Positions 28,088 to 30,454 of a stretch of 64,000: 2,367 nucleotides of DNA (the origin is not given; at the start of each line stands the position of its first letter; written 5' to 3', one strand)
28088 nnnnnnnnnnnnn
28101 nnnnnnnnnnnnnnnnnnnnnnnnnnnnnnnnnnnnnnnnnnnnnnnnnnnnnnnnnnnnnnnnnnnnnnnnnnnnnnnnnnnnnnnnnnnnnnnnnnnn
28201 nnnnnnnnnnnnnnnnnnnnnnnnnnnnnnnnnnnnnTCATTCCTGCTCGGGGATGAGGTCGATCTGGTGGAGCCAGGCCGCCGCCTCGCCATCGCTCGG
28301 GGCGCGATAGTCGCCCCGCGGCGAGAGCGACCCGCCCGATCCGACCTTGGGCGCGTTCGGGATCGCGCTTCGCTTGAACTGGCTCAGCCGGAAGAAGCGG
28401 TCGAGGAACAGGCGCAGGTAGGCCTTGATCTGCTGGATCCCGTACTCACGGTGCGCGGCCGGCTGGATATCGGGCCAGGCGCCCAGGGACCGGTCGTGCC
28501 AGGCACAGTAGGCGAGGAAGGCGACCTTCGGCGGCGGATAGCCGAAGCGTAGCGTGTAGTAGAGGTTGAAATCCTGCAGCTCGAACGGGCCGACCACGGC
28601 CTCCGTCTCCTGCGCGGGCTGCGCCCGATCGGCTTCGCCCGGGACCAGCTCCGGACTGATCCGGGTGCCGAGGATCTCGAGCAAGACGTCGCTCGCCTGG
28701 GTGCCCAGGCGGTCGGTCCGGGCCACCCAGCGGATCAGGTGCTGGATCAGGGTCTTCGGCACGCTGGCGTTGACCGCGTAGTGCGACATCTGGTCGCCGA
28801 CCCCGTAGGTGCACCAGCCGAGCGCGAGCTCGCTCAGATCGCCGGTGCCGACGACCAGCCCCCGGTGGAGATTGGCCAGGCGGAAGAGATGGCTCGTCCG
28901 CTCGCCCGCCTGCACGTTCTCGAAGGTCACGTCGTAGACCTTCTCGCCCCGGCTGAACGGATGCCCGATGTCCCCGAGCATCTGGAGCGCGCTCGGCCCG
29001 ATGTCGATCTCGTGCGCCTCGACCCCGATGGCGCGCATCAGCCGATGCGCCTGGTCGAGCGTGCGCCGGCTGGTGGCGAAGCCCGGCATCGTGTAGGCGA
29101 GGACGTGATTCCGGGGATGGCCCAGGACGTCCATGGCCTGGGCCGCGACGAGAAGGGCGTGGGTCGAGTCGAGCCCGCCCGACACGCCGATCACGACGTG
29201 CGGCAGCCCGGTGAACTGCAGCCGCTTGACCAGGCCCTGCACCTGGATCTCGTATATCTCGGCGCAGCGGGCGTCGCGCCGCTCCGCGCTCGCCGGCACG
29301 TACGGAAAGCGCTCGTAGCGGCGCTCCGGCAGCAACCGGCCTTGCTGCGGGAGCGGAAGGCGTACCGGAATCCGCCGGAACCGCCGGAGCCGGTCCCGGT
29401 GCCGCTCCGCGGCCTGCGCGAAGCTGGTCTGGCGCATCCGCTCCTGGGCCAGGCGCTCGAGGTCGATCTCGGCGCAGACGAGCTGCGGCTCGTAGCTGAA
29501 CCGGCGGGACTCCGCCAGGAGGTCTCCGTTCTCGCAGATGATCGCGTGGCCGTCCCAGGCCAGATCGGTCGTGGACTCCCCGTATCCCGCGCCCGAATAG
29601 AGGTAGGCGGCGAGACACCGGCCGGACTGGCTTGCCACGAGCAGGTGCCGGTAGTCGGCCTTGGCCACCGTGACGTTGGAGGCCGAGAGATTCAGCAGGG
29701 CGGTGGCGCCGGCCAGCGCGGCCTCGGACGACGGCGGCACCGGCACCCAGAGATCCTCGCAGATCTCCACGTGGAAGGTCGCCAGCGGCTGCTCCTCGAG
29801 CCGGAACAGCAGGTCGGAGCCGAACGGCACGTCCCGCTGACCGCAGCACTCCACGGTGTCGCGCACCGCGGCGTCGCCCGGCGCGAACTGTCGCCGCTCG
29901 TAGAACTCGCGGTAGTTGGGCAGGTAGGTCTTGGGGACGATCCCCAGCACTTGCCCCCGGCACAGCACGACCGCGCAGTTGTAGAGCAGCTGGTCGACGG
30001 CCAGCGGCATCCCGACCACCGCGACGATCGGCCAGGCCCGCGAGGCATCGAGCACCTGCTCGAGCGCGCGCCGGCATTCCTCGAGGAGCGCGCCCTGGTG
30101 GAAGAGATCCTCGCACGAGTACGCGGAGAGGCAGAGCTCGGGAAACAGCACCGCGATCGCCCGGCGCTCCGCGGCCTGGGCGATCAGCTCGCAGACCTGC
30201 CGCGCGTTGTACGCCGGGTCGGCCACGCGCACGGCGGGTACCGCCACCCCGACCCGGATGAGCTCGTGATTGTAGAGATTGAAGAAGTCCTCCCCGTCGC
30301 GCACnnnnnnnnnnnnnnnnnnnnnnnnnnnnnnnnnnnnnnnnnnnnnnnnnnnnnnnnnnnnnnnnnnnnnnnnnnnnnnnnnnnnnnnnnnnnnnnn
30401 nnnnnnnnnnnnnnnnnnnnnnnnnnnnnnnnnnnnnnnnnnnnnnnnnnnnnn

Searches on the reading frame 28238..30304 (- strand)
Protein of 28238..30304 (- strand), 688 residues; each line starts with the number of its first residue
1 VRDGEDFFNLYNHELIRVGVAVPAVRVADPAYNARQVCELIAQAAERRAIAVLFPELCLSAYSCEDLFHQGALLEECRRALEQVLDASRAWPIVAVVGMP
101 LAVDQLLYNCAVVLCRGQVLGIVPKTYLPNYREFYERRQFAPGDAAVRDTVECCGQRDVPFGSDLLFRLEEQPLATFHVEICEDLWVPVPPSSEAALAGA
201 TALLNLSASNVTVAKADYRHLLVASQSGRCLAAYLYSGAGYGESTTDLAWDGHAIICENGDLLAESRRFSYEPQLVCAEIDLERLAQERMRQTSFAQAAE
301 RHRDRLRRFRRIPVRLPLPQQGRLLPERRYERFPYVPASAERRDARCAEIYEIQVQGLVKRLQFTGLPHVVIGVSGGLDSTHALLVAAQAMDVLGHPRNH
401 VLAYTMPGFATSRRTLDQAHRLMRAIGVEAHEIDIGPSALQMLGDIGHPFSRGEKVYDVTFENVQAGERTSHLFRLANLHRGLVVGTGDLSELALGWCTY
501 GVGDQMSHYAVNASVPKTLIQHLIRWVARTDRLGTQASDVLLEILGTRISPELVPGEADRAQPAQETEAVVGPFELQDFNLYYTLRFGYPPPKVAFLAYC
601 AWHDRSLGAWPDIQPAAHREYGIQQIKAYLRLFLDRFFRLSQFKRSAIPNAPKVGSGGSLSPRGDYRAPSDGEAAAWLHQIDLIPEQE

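Call 42: search_protein_families(library=pfam, proteins=[window:28238-30304:-], max_evalue=0.00001)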
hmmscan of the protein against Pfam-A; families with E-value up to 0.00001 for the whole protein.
window:28238-30304:- (688 aa): 2 families
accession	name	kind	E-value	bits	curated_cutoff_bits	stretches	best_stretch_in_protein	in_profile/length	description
PF02540.23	NAD_synthase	-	2.8e-22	79.5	21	1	354-528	5-167/242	NAD synthase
PF00795.27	CN_hydrolase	-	1.2e-16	61.2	23.2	1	26-287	10-253/256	Carbon-nitrogen hydrolase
